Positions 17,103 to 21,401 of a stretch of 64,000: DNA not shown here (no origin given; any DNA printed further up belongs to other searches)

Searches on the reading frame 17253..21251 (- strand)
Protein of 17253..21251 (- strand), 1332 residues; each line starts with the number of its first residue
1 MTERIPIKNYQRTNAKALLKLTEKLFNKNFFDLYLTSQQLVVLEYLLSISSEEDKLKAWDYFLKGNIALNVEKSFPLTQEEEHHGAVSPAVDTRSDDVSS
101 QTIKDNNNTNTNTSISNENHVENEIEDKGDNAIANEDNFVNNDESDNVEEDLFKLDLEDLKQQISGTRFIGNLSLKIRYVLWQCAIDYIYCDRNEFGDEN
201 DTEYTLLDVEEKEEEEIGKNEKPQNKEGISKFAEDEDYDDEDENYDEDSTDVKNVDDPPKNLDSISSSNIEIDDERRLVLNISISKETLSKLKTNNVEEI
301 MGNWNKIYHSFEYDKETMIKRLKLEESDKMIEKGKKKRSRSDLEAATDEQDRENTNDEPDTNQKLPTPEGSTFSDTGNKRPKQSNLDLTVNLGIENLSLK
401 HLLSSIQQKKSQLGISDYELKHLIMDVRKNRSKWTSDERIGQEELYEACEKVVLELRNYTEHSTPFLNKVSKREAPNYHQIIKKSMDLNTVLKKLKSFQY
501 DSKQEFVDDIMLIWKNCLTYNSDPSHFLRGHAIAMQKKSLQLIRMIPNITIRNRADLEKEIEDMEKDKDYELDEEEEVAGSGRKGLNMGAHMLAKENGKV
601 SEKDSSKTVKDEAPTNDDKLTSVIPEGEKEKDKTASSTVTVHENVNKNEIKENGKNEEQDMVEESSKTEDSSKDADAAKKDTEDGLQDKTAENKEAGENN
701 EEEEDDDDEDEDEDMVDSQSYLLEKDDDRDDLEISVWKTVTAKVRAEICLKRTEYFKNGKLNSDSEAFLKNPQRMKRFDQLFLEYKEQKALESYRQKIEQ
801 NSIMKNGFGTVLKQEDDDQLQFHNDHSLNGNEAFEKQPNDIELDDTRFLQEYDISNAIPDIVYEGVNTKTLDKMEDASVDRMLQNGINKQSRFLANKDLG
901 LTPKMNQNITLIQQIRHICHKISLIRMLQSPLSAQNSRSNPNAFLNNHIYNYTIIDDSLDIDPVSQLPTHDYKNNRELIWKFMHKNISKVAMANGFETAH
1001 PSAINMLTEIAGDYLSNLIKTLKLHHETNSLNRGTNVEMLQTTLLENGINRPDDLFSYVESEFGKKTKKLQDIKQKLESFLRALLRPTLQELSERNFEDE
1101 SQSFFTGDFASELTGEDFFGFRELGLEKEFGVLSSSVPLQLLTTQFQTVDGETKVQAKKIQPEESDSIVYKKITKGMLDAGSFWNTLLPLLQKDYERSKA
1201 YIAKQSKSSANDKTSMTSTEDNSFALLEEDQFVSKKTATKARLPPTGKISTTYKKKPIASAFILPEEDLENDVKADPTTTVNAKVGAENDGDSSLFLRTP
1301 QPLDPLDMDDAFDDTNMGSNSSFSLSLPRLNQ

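Call 12: search_solved_structures(query=window:17253-21251:-)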
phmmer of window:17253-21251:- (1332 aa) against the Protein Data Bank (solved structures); distinct sequences matched with E-value up to 0.001: 395 (the best 60 are shown).
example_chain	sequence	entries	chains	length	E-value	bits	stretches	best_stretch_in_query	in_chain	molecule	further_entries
6t9i_K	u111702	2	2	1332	0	2922.6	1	1-1332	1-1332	Transcriptional activator SPT7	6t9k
6tb4_E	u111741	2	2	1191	2.4e-173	582.3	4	289-633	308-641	Subunit of the SAGA transcriptional regulatory complex, involved in proper assembly of the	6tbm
9ynw_K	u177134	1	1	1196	1.4e-84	288.2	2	229-592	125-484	Putative transcriptional activator protein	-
9ynu_K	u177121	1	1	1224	1.5e-84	288.2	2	229-592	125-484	SAGA complex subunit Spt7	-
9yoq_K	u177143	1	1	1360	2e-84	287.7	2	229-592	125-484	Putative transcriptional activator protein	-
7y8r_U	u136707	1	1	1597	3.5e-21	78.2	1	430-542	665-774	Protein polybromo-1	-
3uv5_A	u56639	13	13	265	1.2e-16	63.2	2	450-529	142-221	Transcription initiation factor TFIID subunit 1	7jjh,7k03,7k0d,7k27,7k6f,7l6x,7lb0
1eqf_A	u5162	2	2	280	1.4e-16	63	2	450-529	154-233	RNA POLYMERASE II TRANSCRIPTION INITIATION FACTOR | Transcription initiation factor TFIID subunit 1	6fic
3aad_A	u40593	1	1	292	1.6e-16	62.8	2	458-529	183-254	Transcription initiation factor TFIID subunit 1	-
8ov6_C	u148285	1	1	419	2.3e-14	55.7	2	460-548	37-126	Bromodomain-containing protein 4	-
6dne_A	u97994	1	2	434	2.3e-14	55.7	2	461-548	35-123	Bromodomain-containing protein 4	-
3nxb_A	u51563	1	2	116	1.2e-12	50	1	448-528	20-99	Cat eye syndrome critical region protein 2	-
8ru1_A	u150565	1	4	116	1.4e-12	49.8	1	451-529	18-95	Chromatin remodeling regulator CECR2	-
5uiy_A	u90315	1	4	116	1.4e-12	49.7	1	441-522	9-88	Bromodomain adjacent to zinc finger domain protein 1A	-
5v84_A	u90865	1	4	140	1.5e-12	49.7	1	446-528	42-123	Cat eye syndrome critical region protein 2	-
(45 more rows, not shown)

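Call 20: find_encoding_contigs(protein=window:17253-21251:-, flank=4000, max_places=6)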
Protein window:17253-21251:- (1332 aa): 24 contigs read that carry it; 3 places shown.
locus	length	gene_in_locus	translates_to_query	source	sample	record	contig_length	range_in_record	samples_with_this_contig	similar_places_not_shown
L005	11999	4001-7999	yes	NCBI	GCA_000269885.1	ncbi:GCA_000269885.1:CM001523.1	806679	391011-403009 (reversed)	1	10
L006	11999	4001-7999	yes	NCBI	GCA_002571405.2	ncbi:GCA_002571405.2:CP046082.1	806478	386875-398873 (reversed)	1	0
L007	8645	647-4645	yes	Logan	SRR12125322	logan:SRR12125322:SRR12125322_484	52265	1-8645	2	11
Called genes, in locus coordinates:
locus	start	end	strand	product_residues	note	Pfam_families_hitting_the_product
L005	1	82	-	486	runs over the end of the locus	PF01285:TEA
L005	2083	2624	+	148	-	PF00179:UQ_con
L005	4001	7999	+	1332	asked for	PF00439:Bromodomain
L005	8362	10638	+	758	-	PF02359:CDC48_N, PF24883:NPHP3_N (faint), PF02933:CDC48_2, PF00004:AAA, PF01078:Mg_chelatase (faint), PF06068:TIP49 (faint), PF17862:AAA_lid_3, PF00004:AAA, +5 more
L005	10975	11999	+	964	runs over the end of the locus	-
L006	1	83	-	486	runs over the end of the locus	PF01285:TEA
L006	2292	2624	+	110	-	PF00179:UQ_con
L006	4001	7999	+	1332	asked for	PF00439:Bromodomain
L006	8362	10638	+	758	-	PF02359:CDC48_N, PF24883:NPHP3_N (faint), PF02933:CDC48_2, PF00004:AAA, PF01078:Mg_chelatase (faint), PF06068:TIP49 (faint), PF17862:AAA_lid_3, PF00004:AAA, +5 more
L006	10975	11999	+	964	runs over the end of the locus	-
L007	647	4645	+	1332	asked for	PF00439:Bromodomain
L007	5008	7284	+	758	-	PF02359:CDC48_N, PF24883:NPHP3_N (faint), PF02933:CDC48_2, PF00004:AAA, PF01078:Mg_chelatase (faint), PF06068:TIP49 (faint), PF17862:AAA_lid_3, PF00004:AAA, +5 more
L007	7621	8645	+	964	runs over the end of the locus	-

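Call 30: find_homologous_proteins(query=window:17253-21251:-, max_evalue=1e-50)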
Query window:17253-21251:- (1332 aa): 362 proteins with E <= 1e-50 among 8000 candidates; the best 120 are listed.
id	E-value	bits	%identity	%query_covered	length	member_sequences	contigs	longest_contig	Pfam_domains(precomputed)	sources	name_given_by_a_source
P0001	0.0e+0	2899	99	100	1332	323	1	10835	PF00439.31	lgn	-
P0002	0.0e+0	2586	89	100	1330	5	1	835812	PF00439.31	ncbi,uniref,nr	ncbi:SAGA histone acetyltransferase complex subunit SPT7 [Saccharomyces paradoxus]|uniref:SAGA compl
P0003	0.0e+0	2345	81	100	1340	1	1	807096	PF00439.31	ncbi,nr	ncbi:hypothetical protein SKDZ_02G1850 [Saccharomyces kudriavzevii ZP591]|nr:hypothetical protein SK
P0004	0.0e+0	2228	77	100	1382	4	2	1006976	PF00439.31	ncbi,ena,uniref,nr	ncbi:hypothetical protein N7582_001170 [Saccharomyces uvarum]|uniref:SAGA complex subunit Spt7 n=1 T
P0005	0.0e+0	1434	55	100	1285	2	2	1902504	PF00439.31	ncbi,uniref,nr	ncbi:ZYRO0G12804p [Zygosaccharomyces rouxii]|uniref:SAGA complex subunit Spt7 n=1 Tax=Zygosaccharomy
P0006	0.0e+0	1419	55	100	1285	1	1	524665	PF00439.31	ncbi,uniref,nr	ncbi:hypothetical protein ZYGR_0AZ00790 [Zygosaccharomyces rouxii]|uniref:SAGA complex subunit Spt7 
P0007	0.0e+0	1408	62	41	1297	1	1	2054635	PF07524.20,PF00439.31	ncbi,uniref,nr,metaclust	ncbi:SAGA histone acetyltransferase complex subunit SPT7 NDAI_0A07620 [Naumovozyma dairenensis CBS 4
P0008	0.0e+0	1407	54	100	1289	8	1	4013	PF00439.31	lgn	-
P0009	0.0e+0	1390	51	46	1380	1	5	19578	PF07524.20,PF00439.31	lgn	-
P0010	0.0e+0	1385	53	100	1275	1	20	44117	PF07524.20,PF00439.31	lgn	-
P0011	0.0e+0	1382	53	96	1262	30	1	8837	PF07524.20,PF00439.31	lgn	-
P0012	0.0e+0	1382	53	98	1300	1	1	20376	PF07524.20,PF00439.31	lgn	-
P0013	0.0e+0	1381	53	100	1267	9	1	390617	PF00439.31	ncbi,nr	ncbi:related to Transcriptional activator SPT7 [Zygosaccharomyces bailii]|nr:related to Transcriptio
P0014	0.0e+0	1381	53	100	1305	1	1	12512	PF07524.20,PF00439.31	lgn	-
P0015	0.0e+0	1366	58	76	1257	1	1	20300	PF00439.31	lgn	-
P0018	0.0e+0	1355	54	95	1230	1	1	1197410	PF07524.20,PF00439.31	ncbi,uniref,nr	ncbi:hypothetical protein HG537_0C04240 [Torulaspora globosa]|uniref:SAGA complex subunit Spt7 n=1 T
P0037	0.0e+0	1201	48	95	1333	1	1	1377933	PF00439.31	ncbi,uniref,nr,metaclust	ncbi:hypothetical protein TPHA_0A03860 [Tetrapisispora phaffii CBS 4417]|uniref:SAGA complex subunit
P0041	0.0e+0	1168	46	100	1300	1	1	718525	PF00439.31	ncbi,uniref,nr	ncbi:SAGA histone acetyltransferase complex subunit SPT7 LALA0_S09e03070g [Lachancea lanzarotensis]|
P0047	0.0e+0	1157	47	100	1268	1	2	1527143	PF07524.20,PF00439.31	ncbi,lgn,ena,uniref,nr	ncbi:AER172Cp [Eremothecium gossypii ATCC 10895]|uniref:SAGA complex subunit Spt7 n=1 Tax=Eremotheci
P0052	0.0e+0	1080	49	81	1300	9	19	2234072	PF07524.20,PF00439.31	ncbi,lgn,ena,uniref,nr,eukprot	ncbi:SAGA histone acetyltransferase complex subunit SPT7 [Kluyveromyces lactis]|uniref:SAGA complex 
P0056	1.8e-261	889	44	41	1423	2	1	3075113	PF07524.20,PF00439.31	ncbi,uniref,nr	ncbi:SAGA histone acetyltransferase complex subunit SPT7 SCDLUD_000745 [Saccharomycodes ludwigii]|un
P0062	4.4e-195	669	37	95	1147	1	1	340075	PF07524.20,PF00439.31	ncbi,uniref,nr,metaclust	ncbi:putative permease [Wickerhamomyces ciferrii]|uniref:SAGA complex subunit Spt7 n=1 Tax=Wickerham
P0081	2.3e-178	614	36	43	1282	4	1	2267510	PF07524.20,PF00439.31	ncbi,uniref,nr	ncbi:subunit of the histone acetyltransferase SAGA complex, putative [Candida dubliniensis CD36]|uni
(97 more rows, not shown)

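Call 31: find_encoding_contigs(protein=P0002, flank=5000, max_places=1)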
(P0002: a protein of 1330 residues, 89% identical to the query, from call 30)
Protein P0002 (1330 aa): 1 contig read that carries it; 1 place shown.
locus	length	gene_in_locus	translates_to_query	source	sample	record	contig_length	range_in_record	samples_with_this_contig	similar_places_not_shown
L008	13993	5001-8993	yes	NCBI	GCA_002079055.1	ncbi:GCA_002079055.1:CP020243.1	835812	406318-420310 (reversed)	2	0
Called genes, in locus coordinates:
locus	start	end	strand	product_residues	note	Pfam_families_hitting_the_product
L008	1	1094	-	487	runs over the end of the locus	PF01285:TEA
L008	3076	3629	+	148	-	PF00179:UQ_con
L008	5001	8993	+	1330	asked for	PF00439:Bromodomain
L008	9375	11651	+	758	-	PF02359:CDC48_N, PF24883:NPHP3_N (faint), PF02933:CDC48_2, PF00004:AAA, PF00910:RNA_helicase (faint), PF01078:Mg_chelatase (faint), PF17862:AAA_lid_3, PF00004:AAA, +6 more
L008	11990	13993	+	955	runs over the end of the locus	PF22591:eIF3a_PCI_TPR-like, PF01399:PCI (faint)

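Call 32: find_encoding_contigs(protein=P0004, flank=5000, max_places=1)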
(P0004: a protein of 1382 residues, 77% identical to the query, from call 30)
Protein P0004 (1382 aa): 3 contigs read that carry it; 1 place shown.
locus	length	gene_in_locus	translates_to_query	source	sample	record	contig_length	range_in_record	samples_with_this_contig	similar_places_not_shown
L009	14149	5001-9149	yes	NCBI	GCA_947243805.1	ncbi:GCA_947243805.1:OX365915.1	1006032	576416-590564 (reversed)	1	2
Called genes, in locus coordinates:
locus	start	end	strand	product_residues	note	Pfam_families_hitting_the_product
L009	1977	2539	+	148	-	PF00179:UQ_con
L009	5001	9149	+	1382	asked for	PF00439:Bromodomain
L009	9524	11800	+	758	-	PF02359:CDC48_N (weak), PF02933:CDC48_2, PF00004:AAA, PF00910:RNA_helicase (faint), PF01078:Mg_chelatase (faint), PF06068:TIP49 (faint), PF17862:AAA_lid_3, PF00004:AAA, +7 more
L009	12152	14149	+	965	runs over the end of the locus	PF22591:eIF3a_PCI_TPR-like, PF01399:PCI (weak)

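Call 33: find_encoding_contigs(protein=P0005, flank=5000, max_places=1)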
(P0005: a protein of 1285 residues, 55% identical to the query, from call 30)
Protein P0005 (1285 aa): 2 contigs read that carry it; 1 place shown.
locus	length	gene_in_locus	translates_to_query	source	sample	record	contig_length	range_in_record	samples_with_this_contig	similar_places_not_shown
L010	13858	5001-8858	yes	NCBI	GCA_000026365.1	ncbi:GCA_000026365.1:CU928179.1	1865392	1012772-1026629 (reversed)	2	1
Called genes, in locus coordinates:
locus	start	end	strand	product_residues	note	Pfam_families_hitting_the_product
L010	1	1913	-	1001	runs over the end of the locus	PF03914:CBF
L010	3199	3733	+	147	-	PF00179:UQ_con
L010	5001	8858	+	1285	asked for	PF00439:Bromodomain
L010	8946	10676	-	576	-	PF07915:PRKCSH, PF17880:Yos9_DD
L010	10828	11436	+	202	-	PF21203:ECM10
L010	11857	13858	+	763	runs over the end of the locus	PF02359:CDC48_N (faint), PF02367:TsaE (faint), PF02933:CDC48_2, PF00004:AAA, PF01078:Mg_chelatase (faint), PF05496:RuvB_N (faint), PF17862:AAA_lid_3, PF00004:AAA, +7 more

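Call 34: find_encoding_contigs(protein=P0052, flank=5000, max_places=1)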
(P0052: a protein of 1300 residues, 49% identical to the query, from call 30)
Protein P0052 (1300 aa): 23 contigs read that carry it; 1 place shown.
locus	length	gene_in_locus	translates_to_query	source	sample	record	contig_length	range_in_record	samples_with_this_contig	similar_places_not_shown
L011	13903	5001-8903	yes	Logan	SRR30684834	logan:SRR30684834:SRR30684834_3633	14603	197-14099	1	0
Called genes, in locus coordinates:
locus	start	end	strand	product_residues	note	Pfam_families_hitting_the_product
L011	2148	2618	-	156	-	-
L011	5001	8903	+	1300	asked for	PF07524:Bromo_TP (faint), PF00439:Bromodomain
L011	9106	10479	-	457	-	PF17880:Yos9_DD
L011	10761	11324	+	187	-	PF21203:ECM10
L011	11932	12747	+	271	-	PF27832:Htd2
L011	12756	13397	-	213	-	PF06090:Ins_P5_2-kin (weak)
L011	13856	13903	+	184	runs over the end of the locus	?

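Call 36: find_encoding_contigs(protein=P0041, flank=5000, max_places=1)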
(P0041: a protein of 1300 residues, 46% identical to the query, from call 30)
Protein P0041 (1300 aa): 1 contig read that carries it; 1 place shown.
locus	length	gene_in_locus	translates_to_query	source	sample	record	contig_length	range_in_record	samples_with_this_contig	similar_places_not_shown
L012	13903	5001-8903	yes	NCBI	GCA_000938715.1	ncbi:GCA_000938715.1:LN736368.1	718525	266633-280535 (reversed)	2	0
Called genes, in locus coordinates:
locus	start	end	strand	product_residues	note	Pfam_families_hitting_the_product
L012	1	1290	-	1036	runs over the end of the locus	-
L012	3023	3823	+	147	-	PF00179:UQ_con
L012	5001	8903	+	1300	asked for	PF00439:Bromodomain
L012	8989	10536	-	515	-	PF17880:Yos9_DD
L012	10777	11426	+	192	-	PF21203:ECM10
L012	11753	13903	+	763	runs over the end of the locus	PF02359:CDC48_N (weak), PF02933:CDC48_2, PF00004:AAA, PF01078:Mg_chelatase (faint), PF02562:PhoH (faint), PF06068:TIP49 (faint), PF17862:AAA_lid_3, PF00004:AAA, +6 more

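Call 37: find_encoding_contigs(protein=P0047, flank=5000, max_places=1)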
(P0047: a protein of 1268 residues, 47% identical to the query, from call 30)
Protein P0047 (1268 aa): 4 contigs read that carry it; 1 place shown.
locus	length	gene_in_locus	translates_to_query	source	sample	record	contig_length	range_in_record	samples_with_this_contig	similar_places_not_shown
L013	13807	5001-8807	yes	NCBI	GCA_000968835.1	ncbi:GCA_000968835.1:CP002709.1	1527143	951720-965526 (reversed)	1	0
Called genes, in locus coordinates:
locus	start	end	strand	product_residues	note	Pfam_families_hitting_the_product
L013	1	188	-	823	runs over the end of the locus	-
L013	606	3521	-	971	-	-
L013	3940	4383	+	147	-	PF00179:UQ_con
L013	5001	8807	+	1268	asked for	PF00439:Bromodomain, PF07524:Bromo_TP (weak)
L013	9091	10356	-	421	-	PF17880:Yos9_DD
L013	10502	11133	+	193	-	PF21203:ECM10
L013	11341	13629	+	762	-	PF02359:CDC48_N, PF02933:CDC48_2, PF00004:AAA, PF01078:Mg_chelatase (faint), PF05496:RuvB_N (faint), PF05729:NACHT (faint), PF17862:AAA_lid_3, PF00004:AAA, +8 more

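Call 38: find_encoding_contigs(protein=P0018, flank=5000, max_places=1)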
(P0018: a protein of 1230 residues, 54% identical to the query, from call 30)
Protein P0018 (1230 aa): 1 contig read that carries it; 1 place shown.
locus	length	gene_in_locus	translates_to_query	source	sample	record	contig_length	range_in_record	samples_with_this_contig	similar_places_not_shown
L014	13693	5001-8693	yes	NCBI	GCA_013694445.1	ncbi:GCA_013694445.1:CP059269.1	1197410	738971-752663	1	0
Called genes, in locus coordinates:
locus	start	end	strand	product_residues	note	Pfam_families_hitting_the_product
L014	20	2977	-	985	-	PF03914:CBF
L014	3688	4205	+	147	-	PF00179:UQ_con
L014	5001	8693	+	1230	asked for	PF00439:Bromodomain, PF07524:Bromo_TP (faint)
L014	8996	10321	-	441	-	PF07915:PRKCSH, PF17880:Yos9_DD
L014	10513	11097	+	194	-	PF21203:ECM10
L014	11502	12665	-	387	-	PF04855:SNF5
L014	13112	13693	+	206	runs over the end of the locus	PF21972:Arc1p_N_like (weak), PF10587:EF-1_beta_acid, PF00736:EF1_GNE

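Call 40: find_encoding_contigs(protein=P0037, flank=5000, max_places=1)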
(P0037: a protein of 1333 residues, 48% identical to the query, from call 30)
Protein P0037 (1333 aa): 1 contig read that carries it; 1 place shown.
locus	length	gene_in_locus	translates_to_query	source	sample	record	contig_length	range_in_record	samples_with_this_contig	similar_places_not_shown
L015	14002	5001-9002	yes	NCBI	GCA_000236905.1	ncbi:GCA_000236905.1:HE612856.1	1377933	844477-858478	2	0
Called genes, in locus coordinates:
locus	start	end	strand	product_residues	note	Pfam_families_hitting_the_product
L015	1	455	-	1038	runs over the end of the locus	PF03914:CBF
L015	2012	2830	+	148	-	PF00179:UQ_con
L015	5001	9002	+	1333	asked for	PF00439:Bromodomain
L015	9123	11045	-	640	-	PF07915:PRKCSH, PF17880:Yos9_DD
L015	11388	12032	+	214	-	PF21203:ECM10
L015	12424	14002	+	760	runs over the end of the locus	PF02359:CDC48_N (weak), PF02933:CDC48_2, PF00004:AAA, PF01078:Mg_chelatase (faint), PF02562:PhoH (faint), PF05496:RuvB_N (faint), PF17862:AAA_lid_3, PF00004:AAA, +9 more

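Call 41: find_encoding_contigs(protein=P0056, flank=5000, max_places=1)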
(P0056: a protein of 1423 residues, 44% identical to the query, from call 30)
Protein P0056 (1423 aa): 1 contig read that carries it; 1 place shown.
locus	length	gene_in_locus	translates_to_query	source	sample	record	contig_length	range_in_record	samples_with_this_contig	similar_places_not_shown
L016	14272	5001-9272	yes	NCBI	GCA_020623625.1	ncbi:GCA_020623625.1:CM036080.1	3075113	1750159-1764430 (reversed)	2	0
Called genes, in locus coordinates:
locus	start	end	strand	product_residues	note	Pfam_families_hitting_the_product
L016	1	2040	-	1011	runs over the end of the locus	PF03914:CBF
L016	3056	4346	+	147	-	PF00179:UQ_con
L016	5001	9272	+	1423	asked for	PF00439:Bromodomain, PF07524:Bromo_TP (weak)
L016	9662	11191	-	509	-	PF17880:Yos9_DD (weak)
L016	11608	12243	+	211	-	PF21203:ECM10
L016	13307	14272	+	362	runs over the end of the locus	PF13359:DDE_Tnp_4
